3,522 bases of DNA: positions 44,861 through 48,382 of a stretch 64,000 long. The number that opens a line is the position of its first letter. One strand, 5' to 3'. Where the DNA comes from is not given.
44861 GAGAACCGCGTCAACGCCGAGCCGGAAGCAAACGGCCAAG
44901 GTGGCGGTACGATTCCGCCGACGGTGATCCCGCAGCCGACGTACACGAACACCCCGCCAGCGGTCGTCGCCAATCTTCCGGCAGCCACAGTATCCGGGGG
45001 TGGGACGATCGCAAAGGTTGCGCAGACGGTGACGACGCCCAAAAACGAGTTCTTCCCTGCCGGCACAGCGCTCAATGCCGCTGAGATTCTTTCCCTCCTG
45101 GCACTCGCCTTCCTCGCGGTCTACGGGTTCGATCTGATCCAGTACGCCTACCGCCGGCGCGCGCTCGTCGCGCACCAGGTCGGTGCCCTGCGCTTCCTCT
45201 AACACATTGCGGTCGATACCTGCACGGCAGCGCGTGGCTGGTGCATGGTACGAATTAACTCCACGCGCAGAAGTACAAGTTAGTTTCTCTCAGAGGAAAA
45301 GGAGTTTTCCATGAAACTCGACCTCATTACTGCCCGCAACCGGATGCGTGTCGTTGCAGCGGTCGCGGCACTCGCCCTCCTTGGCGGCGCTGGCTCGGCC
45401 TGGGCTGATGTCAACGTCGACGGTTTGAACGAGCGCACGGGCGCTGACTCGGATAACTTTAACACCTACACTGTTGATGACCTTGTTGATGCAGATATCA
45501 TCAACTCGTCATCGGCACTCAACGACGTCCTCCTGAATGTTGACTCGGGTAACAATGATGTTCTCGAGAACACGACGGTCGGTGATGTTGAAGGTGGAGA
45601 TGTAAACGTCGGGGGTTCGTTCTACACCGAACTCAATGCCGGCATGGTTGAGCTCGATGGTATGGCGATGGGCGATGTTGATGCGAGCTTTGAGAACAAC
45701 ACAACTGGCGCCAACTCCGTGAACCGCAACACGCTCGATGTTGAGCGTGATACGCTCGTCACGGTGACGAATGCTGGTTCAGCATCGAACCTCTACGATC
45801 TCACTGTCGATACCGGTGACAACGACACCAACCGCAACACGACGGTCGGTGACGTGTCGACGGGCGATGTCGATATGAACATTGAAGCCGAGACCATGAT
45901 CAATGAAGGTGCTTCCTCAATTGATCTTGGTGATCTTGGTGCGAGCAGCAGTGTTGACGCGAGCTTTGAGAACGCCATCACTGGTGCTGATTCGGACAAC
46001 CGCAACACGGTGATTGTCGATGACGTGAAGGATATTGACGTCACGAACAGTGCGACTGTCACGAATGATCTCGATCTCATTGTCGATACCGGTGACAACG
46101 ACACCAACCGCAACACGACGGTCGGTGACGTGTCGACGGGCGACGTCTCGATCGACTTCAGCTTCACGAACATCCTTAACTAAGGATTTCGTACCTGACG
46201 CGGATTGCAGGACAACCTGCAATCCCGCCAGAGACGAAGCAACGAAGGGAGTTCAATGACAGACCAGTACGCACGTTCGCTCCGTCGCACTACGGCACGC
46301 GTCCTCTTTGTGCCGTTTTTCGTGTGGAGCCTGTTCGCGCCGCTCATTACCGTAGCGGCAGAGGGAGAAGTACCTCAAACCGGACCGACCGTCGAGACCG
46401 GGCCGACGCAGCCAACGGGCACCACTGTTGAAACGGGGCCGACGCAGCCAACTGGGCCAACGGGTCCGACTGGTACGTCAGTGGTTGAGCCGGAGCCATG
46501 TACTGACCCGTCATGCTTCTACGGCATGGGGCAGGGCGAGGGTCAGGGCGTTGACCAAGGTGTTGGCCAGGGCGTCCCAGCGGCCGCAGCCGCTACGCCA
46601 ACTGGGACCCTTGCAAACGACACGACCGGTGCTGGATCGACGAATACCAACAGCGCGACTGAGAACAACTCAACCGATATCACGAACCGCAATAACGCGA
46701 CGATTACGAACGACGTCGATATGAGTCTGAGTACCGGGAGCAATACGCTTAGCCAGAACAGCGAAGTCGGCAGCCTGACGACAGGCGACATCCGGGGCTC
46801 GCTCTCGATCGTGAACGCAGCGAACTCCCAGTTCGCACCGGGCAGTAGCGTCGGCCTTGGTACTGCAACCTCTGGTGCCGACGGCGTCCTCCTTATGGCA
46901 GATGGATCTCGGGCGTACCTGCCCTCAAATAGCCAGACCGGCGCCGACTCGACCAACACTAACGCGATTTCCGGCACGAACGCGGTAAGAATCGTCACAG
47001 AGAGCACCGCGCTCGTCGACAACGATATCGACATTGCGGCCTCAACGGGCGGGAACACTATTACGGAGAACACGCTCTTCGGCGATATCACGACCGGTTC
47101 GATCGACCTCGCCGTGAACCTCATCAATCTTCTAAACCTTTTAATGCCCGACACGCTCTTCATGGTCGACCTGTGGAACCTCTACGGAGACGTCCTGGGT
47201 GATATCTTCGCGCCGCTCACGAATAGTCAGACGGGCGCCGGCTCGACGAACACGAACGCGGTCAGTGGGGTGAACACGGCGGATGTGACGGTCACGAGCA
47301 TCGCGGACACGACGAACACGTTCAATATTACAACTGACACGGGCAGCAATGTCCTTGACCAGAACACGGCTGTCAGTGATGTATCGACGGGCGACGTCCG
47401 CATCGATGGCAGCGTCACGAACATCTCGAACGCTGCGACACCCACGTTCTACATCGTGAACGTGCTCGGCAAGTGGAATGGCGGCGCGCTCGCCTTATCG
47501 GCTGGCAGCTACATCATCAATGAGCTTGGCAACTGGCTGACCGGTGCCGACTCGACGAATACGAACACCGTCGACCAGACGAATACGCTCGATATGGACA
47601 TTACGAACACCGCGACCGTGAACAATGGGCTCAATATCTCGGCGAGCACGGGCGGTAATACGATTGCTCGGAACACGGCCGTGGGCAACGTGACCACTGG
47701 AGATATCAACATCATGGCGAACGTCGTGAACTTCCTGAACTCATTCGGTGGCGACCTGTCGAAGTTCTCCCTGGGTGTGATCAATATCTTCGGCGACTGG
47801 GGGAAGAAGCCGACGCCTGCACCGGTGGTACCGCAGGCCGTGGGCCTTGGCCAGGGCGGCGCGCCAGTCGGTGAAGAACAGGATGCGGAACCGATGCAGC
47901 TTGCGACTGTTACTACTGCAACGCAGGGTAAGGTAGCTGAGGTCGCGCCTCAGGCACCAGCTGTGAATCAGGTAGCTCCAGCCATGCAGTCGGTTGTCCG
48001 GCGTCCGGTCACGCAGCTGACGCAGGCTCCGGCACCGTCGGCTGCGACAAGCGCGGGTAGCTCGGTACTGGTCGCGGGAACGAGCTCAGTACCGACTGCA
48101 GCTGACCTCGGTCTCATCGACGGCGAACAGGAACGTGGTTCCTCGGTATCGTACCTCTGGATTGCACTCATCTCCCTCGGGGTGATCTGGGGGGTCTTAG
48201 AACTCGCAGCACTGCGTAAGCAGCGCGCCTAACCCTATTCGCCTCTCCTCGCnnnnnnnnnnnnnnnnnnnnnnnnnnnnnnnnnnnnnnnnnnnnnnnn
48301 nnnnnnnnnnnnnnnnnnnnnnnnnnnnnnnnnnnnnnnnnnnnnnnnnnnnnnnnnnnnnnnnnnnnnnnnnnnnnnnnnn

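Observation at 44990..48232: Non-canonical C-terminal sorting signals on RP1 and RP3, and none on RP2.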

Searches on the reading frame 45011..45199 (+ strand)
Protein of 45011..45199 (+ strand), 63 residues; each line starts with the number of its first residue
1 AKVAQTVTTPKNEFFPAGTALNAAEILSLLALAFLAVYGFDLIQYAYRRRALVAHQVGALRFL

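Call 57: search_protein_families(library=ncbifam, proteins=[window:45011-45199:+], max_evalue=10)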
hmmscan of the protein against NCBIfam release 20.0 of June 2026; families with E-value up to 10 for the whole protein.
seq(63 aa): 0 families

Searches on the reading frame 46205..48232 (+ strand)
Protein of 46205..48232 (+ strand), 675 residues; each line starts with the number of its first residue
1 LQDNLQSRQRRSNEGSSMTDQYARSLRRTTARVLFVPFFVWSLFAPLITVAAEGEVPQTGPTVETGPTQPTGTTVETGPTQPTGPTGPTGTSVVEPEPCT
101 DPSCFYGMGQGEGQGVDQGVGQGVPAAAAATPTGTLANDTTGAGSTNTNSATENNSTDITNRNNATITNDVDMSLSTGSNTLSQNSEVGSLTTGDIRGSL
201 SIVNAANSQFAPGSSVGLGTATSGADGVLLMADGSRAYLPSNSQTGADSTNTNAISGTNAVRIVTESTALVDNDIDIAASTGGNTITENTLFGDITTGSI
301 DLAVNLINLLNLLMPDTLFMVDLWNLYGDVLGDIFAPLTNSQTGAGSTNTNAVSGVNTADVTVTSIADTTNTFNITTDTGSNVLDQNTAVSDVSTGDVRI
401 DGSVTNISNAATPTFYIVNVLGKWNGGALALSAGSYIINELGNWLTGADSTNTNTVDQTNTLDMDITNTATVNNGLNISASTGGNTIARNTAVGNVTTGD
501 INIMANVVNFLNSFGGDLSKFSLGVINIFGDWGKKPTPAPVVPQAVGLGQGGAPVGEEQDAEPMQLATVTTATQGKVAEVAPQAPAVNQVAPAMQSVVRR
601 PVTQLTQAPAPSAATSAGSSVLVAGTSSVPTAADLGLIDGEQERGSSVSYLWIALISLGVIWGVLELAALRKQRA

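Call 3: search_protein_families(library=pfam, proteins=[window:46205-48232:+], max_evalue=0.1)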
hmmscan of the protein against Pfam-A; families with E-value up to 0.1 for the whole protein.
window:46205-48232:+ (675 aa): 0 families

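Call 4: search_protein_families(library=ncbifam, proteins=[window:46205-48232:+], max_evalue=0.1)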
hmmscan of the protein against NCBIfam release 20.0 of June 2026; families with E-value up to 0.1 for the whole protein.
window:46205-48232:+ (675 aa): 0 families

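Call 8: find_homologous_proteins(query=window:46256-48232:+, max_evalue=0.001)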
Query window:46256-48232:+ (658 aa): 199 proteins with E <= 0.001 among 8000 candidates; the best 120 are listed.
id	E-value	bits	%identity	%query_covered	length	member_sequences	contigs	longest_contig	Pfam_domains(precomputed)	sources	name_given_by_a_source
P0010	0.0e+0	1387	100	100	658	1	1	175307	-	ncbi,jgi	ncbi:MAG: hypothetical protein ACOYBJ_00385 [Patescibacteria group bacterium]|jgi:hypothetical prote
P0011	6.0e-164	565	52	90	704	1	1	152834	-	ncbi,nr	ncbi:hypothetical protein HY374_02000 [Candidatus Berkelbacteria bacterium]|nr:hypothetical protein 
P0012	9.1e-157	542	50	93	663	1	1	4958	-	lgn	-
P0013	2.0e-147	511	46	98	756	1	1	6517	-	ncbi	-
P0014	1.2e-142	495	52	82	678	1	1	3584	-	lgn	-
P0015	5.7e-141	489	51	79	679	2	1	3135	-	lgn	-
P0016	9.8e-126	439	47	78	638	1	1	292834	-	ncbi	-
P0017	3.0e-123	431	46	79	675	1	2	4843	-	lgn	-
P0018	1.1e-120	422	47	72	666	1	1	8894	-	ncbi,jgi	jgi:hypothetical protein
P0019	1.2e-120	422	46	79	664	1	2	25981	-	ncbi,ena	ncbi:MAG: collagen-like protein [Patescibacteria group bacterium]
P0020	1.3e-113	399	50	64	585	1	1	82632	-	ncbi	-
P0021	3.5e-104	368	38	98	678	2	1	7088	-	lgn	-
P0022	2.9e-91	325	38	91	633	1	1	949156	-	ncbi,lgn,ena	ncbi:MAG: hypothetical protein WCO52_04020 [bacterium]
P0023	5.9e-83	298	39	82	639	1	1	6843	-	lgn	-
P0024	6.0e-82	294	39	78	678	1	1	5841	-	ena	-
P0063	8.6e-28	116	34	68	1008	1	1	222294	-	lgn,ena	-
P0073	5.2e-26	110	34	60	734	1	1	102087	-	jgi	jgi:hypothetical protein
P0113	1.3e-19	89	28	78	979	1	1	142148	-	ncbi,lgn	ncbi:MAG: hypothetical protein WEA04_01915 [Candidatus Andersenbacteria bacterium]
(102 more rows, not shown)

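Call 18: find_related_loci(query=A3, collection=genome_contigs, flank=10000)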
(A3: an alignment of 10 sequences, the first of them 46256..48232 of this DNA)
Query A3 (658 aa) in genome_contigs; peptide patterns used: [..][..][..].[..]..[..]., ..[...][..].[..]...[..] (x = any residue, [..] = any of these).
69 stretches matched a pattern; 16 encode a relative of the query (tblastn E <= 1e-3); 15 distinct loci.
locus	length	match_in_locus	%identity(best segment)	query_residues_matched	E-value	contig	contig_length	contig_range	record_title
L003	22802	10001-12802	47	11-615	3e-134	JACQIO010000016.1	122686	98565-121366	MAG: Candidatus Berkelbacteria bacterium isolate NC_groundwater_1127_Ag_S-0.1um_62_29 S_p1_S3_coassembly_k141_1086329, w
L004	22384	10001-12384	47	1-515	8e-131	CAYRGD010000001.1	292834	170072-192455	MAG TPA_asm: uncultured Candidatus Saccharibacteria bacterium isolate SRP285395_co2_211 genome assembly, contig: NODE_27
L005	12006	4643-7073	46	11-522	1e-114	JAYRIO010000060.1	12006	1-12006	MAG: Patescibacteria group bacterium isolate SZ_szas25bin.55 k141_707060, whole genome shotgun sequence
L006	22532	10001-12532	44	9-515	4e-110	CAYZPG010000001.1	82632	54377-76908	MAG TPA_asm: uncultured Candidatus Saccharibacteria bacterium isolate SRP173033_co2_60 genome assembly, contig: NODE_90_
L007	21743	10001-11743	38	61-657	4e-91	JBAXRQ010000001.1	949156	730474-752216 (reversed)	MAG: bacterium isolate ELA587 MAG587_1, whole genome shotgun sequence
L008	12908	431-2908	46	9-530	7e-122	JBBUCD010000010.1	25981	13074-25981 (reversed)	MAG: Patescibacteria group bacterium isolate H41-bin162 H41_bin162_000000000010, whole genome shotgun sequence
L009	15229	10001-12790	39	88-657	2e-80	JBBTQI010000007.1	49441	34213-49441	MAG: Patescibacteria group bacterium isolate H43-bin163_1 H43_bin163_1_000000000007, whole genome shotgun sequence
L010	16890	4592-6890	35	4-520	3e-72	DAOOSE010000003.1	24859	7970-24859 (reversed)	MAG TPA_asm: bacterium isolate AMR_MDS_2527 NODE_2416_length_24859_cov_4.595670, whole genome shotgun sequence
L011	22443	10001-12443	39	7-552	9e-72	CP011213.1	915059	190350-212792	MAG: Berkelbacteria bacterium GW2011_GWE1_39_12, complete genome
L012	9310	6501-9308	49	106-516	2e-37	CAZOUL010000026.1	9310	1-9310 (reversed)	MAG TPA_asm: uncultured Candidatus Saccharibacteria bacterium isolate SRP193661_co1_50 genome assembly, contig: NODE_741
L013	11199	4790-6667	30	121-541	1e-22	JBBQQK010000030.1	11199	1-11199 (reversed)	MAG: Patescibacteria group bacterium isolate Co_metawrap_1577 Cmw_1577_k141_2142606_length_11199_cov_9.9935, whole genom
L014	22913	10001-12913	28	117-527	3e-23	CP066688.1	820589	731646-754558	MAG: Candidatus Daviesbacteria bacterium isolate NC_groundwater_497_Ag_S-0.1um_39_22 chromosome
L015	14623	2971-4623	28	118-535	2e-15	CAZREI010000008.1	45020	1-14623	MAG TPA_asm: uncultured Candidatus Saccharibacteria bacterium isolate SRP193066_co2_68 genome assembly, contig: NODE_330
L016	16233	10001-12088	29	119-515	1e-11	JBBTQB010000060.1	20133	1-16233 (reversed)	MAG: Patescibacteria group bacterium isolate H51-bin038_1 H51_bin038_1_000000000060, whole genome shotgun sequence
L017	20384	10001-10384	29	398-528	2e-4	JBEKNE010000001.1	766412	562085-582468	MAG: Candidatus Microgenomates bacterium isolate SPRUCE 40 SPRUCE_40_1, whole genome shotgun sequence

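Call 21: find_encoding_contigs(protein=P0113, flank=10000, max_places=1)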
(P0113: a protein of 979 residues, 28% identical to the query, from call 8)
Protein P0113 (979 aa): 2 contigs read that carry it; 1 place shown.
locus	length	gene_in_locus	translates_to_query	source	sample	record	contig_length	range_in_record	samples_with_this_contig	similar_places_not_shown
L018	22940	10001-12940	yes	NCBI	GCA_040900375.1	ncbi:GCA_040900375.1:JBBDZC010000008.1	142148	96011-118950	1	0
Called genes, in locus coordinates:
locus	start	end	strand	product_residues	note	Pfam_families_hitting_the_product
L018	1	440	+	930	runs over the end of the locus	PF13506:Glyco_transf_21, PF00535:Glycos_transf_2, PF13641:Glyco_tranf_2_3, PF13632:Glyco_trans_2_3, PF05048:NosD, PF13229:Beta_helix, PF05048:NosD, PF13229:Beta_helix, +1 more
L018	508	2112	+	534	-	PF13229:Beta_helix, PF05048:NosD, PF13229:Beta_helix, PF05048:NosD, PF13229:Beta_helix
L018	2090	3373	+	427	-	PF07602:DUF1565 (faint), PF22842:Pel9A-like_beta_helix, PF14592:Chondroitinas_B (weak), PF13229:Beta_helix (faint)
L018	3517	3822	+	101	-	-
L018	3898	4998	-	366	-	PF00188:CAP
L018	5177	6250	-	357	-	-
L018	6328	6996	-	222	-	PF12389:Peptidase_M73 (weak)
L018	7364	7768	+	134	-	PF14325:DUF4383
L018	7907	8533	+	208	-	-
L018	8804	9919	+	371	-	-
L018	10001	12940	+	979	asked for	-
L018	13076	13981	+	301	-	-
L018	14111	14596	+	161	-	-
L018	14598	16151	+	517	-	-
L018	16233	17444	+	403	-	PF11258:DUF3048, PF17479:DUF3048_C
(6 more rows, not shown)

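Call 22: find_encoding_contigs(protein=P0063, flank=10000, max_places=1)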
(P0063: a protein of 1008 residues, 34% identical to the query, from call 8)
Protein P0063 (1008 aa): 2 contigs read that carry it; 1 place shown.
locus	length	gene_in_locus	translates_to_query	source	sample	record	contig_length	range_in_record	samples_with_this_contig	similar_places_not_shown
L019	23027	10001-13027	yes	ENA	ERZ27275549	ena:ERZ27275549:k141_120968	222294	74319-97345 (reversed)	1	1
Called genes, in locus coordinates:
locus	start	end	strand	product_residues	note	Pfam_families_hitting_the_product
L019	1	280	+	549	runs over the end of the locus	PF05157:MshEN (weak), PF00437:T2SSE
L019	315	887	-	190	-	PF12728:HTH_17, PF00072:Response_reg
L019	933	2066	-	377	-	PF01368:DHH (weak)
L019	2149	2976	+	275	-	PF02673:BacA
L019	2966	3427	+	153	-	PF02367:TsaE, PF13401:AAA_22 (weak)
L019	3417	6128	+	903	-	PF02739:5_3_exonuc_N, PF01367:5_3_exonuc, PF01612:DNA_pol_A_exo1, PF22619:DNA_polI_exo1, PF00476:DNA_pol_A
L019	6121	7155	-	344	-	PF00188:CAP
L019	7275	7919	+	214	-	-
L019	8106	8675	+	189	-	-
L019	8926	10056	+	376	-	-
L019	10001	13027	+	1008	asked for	-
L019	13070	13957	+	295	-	-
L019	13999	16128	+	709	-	-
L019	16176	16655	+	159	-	-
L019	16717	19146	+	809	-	PF26449:DUF8128, PF02534:T4SS-DNA_transf (weak), PF10412:TrwB_AAD_bind (weak)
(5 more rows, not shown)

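Call 23: find_encoding_contigs(protein=P0073, flank=10000, max_places=1)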
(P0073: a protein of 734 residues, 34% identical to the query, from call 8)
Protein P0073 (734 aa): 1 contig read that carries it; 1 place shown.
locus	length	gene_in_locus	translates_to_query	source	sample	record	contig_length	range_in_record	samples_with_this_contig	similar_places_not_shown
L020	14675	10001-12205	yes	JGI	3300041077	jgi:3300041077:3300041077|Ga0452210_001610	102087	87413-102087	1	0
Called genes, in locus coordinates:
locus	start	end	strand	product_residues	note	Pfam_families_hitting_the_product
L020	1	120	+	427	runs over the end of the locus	PF05496:RuvB_N, PF13173:AAA_14 (weak), PF00004:AAA, PF07728:AAA_5 (faint), PF16193:AAA_assoc_2, PF12002:MgsA_C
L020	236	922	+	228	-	-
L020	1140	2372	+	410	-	PF21269:TreT_GT1, PF00534:Glycos_transf_1, PF13692:Glyco_trans_1_4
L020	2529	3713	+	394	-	PF05221:AdoHcyase, PF00670:AdoHcyase_NAD, PF02826:2-Hacid_dh_C (weak), PF07991:KARI_N (weak)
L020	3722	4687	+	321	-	PF00294:PfkB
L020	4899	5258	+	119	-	-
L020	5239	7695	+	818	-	PF13191:AAA_16 (weak), PF00004:AAA, PF17871:AAA_lid_9, PF00158:Sigma54_activat, PF00004:AAA (weak), PF07724:AAA_2, PF07728:AAA_5, PF10431:ClpB_D2-small, +6 more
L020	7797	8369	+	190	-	-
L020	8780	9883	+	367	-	-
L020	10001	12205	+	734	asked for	-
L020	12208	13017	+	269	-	-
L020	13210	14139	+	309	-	-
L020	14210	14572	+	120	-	PF06339:Ectoine_synth (weak), PF00190:Cupin_1, PF07883:Cupin_2, PF02311:AraC_binding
